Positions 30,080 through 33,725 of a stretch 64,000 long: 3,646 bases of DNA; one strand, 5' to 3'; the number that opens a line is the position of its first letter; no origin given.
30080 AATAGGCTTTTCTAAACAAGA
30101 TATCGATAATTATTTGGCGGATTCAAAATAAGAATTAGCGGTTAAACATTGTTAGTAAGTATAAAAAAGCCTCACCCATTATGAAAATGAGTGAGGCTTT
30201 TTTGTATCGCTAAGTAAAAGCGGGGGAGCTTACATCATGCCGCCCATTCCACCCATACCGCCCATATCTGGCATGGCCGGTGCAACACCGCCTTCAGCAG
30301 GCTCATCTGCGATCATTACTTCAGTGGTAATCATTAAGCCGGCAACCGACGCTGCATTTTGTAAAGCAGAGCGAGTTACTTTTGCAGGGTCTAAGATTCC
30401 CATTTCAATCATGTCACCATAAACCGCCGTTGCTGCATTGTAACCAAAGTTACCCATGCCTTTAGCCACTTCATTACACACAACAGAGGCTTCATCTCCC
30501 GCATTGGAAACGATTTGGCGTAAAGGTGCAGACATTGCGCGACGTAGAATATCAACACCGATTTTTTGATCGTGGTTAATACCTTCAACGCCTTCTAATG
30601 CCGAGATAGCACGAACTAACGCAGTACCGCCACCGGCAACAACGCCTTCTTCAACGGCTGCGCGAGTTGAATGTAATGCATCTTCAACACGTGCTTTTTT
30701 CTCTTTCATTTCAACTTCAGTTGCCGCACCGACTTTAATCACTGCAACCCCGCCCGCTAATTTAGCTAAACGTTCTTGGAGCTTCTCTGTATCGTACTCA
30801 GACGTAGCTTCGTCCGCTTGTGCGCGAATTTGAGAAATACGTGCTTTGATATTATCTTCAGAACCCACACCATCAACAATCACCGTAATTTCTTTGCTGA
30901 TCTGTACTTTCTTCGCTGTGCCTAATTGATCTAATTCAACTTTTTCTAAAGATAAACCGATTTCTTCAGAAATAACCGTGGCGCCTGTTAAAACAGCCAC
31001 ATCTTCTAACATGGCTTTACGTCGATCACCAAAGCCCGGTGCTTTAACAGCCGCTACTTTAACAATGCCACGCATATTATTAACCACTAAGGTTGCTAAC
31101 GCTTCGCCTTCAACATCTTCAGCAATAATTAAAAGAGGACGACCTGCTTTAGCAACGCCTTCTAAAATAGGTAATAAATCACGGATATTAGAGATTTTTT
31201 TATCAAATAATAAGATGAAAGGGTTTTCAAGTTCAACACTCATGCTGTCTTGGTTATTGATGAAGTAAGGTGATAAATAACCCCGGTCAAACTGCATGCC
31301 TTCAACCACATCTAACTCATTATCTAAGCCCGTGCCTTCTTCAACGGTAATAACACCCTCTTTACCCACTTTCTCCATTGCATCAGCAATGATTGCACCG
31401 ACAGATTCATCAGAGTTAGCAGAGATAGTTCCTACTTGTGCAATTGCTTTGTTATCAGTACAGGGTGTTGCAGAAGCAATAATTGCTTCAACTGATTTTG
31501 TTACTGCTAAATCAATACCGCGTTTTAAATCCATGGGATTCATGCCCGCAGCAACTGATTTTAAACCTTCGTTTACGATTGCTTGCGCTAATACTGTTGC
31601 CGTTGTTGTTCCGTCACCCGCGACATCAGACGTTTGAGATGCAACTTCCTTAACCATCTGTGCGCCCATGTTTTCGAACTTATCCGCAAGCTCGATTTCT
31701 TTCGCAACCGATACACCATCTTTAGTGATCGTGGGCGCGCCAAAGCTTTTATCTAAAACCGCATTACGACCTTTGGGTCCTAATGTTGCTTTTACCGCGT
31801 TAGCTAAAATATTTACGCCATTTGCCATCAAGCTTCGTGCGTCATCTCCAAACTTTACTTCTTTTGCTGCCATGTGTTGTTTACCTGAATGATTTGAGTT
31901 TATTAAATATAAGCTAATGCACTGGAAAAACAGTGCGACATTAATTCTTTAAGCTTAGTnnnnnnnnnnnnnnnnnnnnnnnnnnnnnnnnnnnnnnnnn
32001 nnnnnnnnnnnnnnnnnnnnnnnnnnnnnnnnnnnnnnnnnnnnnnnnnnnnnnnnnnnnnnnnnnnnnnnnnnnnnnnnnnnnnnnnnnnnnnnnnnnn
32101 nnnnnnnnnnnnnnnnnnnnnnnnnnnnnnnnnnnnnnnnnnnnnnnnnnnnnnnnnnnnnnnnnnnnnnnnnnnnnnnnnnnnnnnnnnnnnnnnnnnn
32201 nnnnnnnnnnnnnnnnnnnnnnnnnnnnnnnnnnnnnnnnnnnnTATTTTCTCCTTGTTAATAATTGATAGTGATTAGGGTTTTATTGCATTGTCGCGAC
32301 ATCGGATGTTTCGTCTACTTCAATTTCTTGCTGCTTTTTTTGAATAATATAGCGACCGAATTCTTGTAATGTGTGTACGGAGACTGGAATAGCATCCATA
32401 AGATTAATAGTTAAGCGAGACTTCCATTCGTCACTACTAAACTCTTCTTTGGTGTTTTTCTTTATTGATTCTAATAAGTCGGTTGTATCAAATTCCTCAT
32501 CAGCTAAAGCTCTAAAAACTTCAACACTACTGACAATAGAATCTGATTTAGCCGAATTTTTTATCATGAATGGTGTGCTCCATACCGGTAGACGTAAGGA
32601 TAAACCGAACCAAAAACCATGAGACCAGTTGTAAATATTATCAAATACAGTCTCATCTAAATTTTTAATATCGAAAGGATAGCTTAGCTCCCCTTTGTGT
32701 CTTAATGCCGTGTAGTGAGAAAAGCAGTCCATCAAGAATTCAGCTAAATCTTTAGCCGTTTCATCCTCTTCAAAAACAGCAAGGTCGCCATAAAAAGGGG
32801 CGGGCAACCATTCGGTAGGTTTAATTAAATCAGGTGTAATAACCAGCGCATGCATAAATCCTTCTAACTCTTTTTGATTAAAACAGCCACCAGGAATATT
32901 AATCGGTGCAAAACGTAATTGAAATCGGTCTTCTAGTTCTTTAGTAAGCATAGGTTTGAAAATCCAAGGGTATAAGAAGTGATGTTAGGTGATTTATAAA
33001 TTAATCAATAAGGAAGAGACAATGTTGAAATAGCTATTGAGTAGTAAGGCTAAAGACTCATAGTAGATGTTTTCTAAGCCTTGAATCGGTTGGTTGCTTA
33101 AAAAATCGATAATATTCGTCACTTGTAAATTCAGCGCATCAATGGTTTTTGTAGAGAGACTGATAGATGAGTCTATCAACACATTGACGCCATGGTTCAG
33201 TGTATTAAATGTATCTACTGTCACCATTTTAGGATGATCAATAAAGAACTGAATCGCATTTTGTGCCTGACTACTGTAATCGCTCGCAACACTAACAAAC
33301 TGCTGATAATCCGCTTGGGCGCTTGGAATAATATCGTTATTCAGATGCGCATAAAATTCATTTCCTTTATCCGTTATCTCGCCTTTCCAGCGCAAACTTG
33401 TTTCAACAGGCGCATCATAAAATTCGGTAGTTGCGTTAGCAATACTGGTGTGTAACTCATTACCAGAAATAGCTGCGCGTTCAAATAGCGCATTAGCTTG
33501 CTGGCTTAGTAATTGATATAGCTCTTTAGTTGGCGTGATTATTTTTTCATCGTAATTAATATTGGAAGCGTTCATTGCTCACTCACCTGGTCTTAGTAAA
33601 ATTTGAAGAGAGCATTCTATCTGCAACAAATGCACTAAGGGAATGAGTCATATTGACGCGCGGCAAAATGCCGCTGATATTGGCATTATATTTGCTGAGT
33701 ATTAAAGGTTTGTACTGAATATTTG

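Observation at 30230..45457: Whole sMMO cluster bracketed by two directly repeated groEL genes: a potentially excisable methane-oxidation island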

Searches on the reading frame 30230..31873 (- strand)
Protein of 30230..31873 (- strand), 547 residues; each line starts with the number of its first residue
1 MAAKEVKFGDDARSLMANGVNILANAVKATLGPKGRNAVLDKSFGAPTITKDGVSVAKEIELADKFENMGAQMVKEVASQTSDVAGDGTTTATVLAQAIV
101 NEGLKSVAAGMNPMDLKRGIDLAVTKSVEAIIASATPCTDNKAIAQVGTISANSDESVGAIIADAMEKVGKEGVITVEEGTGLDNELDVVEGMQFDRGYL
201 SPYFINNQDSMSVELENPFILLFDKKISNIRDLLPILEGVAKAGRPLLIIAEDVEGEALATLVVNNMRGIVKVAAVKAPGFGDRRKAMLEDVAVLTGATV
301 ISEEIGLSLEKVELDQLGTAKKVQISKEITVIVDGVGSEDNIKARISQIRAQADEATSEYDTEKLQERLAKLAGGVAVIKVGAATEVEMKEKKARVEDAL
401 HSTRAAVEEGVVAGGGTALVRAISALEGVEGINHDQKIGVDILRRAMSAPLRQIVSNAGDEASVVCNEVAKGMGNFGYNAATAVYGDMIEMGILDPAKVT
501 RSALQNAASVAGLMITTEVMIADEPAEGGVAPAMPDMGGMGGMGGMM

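Call 6: search_protein_families(library=ncbifam, proteins=[window:30230-31873:-])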
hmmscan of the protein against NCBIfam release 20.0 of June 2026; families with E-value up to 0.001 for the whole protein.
window:30230-31873:- (547 aa): 19 families
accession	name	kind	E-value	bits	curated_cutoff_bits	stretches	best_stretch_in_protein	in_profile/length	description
NF009488.0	PRK12850.1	subfamily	1.3e-263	875.5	475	1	1-542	1-541/544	chaperonin GroEL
NF000592.1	PRK00013.1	subfamily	3.4e-260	864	397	1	3-525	1-524/524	chaperonin GroEL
NF009489.0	PRK12851.1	subfamily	2.2e-255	848.2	464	1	1-538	1-538/541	chaperonin GroEL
NF009487.0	PRK12849.1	subfamily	8.4e-251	832.9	352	1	3-544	2-541/543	chaperonin GroEL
TIGR02348.1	GroEL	equivalog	1.5e-250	832.2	582.1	1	3-526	1-525/526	chaperonin GroEL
NF010704.0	PRK14104.1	subfamily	2e-240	798.7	1041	1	1-543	1-544/546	chaperonin GroEL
NF038369.1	GroEL3_Chlamy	exception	3.9e-75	253.4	600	1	13-520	13-505/506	variant chaperonin GroEL3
NF038370.1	GroEL2_Chlamy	exception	4.9e-64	216.8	600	1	21-523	20-521/533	variant chaperonin GroEL2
NF041083.2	thermosome_beta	equivalog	1.8e-21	76.8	400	2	8-179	14-181/520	thermosome subunit beta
NF041082.2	thermosome_alpha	equivalog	1.8e-21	76.6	450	2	8-178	14-180/519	thermosome subunit alpha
TIGR02339.1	thermosome_arch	subfamily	3e-20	72.5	671.1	2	8-158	13-161/521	thermosome subunit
TIGR02347.1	chap_CCT_zeta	equivalog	2.4e-18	66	587.15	2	13-195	18-196/531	T-complex protein 1 subunit zeta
TIGR02345.1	chap_CCT_eta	equivalog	2.6e-14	52.4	669.2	2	19-138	26-140/523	T-complex protein 1 subunit eta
TIGR02341.1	chap_CCT_beta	equivalog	2.2e-13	49.7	522.15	1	12-144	15-145/519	T-complex protein 1 subunit beta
TIGR02342.1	chap_CCT_delta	equivalog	7.5e-13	47.9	695.35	1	20-154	18-150/517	T-complex protein 1 subunit delta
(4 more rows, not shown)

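Call 15: find_related_loci(query=window:30230-31873:-, collection=genome_contigs, flank=10000)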
Query window:30230-31873:- (547 aa) in genome_contigs; peptide patterns used: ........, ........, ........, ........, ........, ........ (x = any residue, [..] = any of these).
600 stretches matched a pattern (row limit reached: there are more); 599 encode a relative of the query (tblastn E <= 1e-3); the best 80 are kept; 80 distinct loci.
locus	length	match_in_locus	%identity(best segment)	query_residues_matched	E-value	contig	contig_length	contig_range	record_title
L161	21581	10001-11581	86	1-527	0e+0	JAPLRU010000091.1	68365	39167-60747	MAG: Methylobacter sp. isolate LacPavin_0419_WC53_MAG_49_11 LacPavin_0419_WC53_scaffold_316718, whole genome shotgun seq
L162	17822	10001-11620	85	1-540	0e+0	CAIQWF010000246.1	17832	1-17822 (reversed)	MAG: uncultured proteobacterium isolate LaPlata_bin-4072 genome assembly, contig: bin-4072:246/265, whole genome shotgun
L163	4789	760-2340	86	1-527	0e+0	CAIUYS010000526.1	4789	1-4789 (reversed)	MAG: uncultured Methylococcaceae bacterium isolate Ja1-D4_bin-692 genome assembly, contig: bin-692:526/711, whole genome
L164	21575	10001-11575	79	1-525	0e+0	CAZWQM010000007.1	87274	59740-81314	MAG TPA_asm: uncultured Thiotrichales bacterium isolate SRP329387_co1_52 genome assembly, contig: NODE_52_length_87274_c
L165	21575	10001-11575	78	1-525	0e+0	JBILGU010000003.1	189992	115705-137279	MAG: Methylococcaceae bacterium isolate ME2016-09-28_3300042471_group7_bin98 Rohwer_bin2416_scaffold_7_c1, whole genome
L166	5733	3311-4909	78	1-536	0e+0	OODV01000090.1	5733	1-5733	uncultured Endozoicomonas sp. strain Endozoicomonas cretensis sp. genome assembly, contig: NODE_310_length_5733_cov_233.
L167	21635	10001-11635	77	1-543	0e+0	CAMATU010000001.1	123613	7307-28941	MAG: Klebsiella pneumoniae isolate MaH-04nov19-186 genome assembly, contig: MaH-04nov19-C149, whole genome shotgun seque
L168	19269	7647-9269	76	1-543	0e+0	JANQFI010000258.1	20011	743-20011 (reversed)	MAG: Chromatiaceae bacterium isolate PL23a_bin.8 k99_4529826, whole genome shotgun sequence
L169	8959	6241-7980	72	1-536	0e+0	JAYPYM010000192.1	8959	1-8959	MAG: Gammaproteobacteria bacterium isolate 139587_S188_concoct_bins.tsv.170 NODE_7826_length_8959_cov_4.117925, whole ge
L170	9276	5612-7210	76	1-532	0e+0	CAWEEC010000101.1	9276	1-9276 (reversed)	MAG: uncultured Gammaproteobacteria bacterium isolate MFD03551.bin.2.101 genome assembly, contig: contig_78549, whole ge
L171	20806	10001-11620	77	1-540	0e+0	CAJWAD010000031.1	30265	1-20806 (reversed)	MAG TPA_asm: uncultured Oleiphilus sp. isolate SRR5469033_bin.29_MetaBAT_v2.12.1_MAG genome assembly, contig: NODE_1011_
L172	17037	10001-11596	78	1-533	0e+0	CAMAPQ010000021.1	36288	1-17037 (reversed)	MAG: Klebsiella pneumoniae isolate LH-02apr19-16 genome assembly, contig: LH-02apr19-C2117, whole genome shotgun sequenc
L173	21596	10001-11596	76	3-536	0e+0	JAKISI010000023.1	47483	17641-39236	MAG: Candidatus Polarisedimenticolaceae bacterium isolate D96SM.bin.13 NODE_556_length_47483_cov_18.266133, whole genome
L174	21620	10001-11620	77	1-540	0e+0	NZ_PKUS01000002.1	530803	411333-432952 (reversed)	Pseudohalioglobus lutimaris strain HF004 contig2, whole genome shotgun sequence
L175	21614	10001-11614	77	3-540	0e+0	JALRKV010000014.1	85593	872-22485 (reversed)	MAG: Pseudomonadales bacterium isolate YM.18 YM_1181006, whole genome shotgun sequence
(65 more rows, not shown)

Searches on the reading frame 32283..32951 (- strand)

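Call 6: search_protein_families(library=ncbifam, proteins=[window:32283-32951:-])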
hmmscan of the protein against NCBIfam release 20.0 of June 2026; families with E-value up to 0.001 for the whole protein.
window:32283-32951:- (222 aa): 2 families
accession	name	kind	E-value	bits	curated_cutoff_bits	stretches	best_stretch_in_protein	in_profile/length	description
TIGR02292.1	ygfB_yecA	subfamily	1.4e-13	50.8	33.8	1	19-161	14-155/179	UPF0149 family protein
NF007704.0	PRK10396.1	equivalog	0.00013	22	149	1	25-125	29-131/221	hypothetical protein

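Call 70: search_protein_families(library=pfam, proteins=[window:32283-32951:-], max_evalue=0.01)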
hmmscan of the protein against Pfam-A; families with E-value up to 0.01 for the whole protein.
window:32283-32951:- (222 aa): 1 family
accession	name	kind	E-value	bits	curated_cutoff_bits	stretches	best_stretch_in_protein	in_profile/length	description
PF03695.18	UPF0149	-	1.7e-14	54.8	25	1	19-197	12-177/181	Uncharacterised protein family (UPF0149)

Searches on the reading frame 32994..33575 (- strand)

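Call 6: search_protein_families(library=ncbifam, proteins=[window:32994-33575:-])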
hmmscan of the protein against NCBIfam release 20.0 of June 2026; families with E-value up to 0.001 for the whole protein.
window:32994-33575:- (193 aa): 0 families

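Call 70: search_protein_families(library=pfam, proteins=[window:32994-33575:-], max_evalue=0.01)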
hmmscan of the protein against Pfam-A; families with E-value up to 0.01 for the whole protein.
window:32994-33575:- (193 aa): 2 families
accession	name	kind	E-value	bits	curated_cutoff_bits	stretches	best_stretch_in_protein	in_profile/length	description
PF11887.13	Mce4_CUP1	-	0.0011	19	32.6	1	65-180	60-173/222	Cholesterol uptake porter CUP1 of Mce4, putative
PF22621.2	CurL-like_PKS_C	-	0.0059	17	27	0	139-172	4-37/64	CurL-like, PKS C-terminal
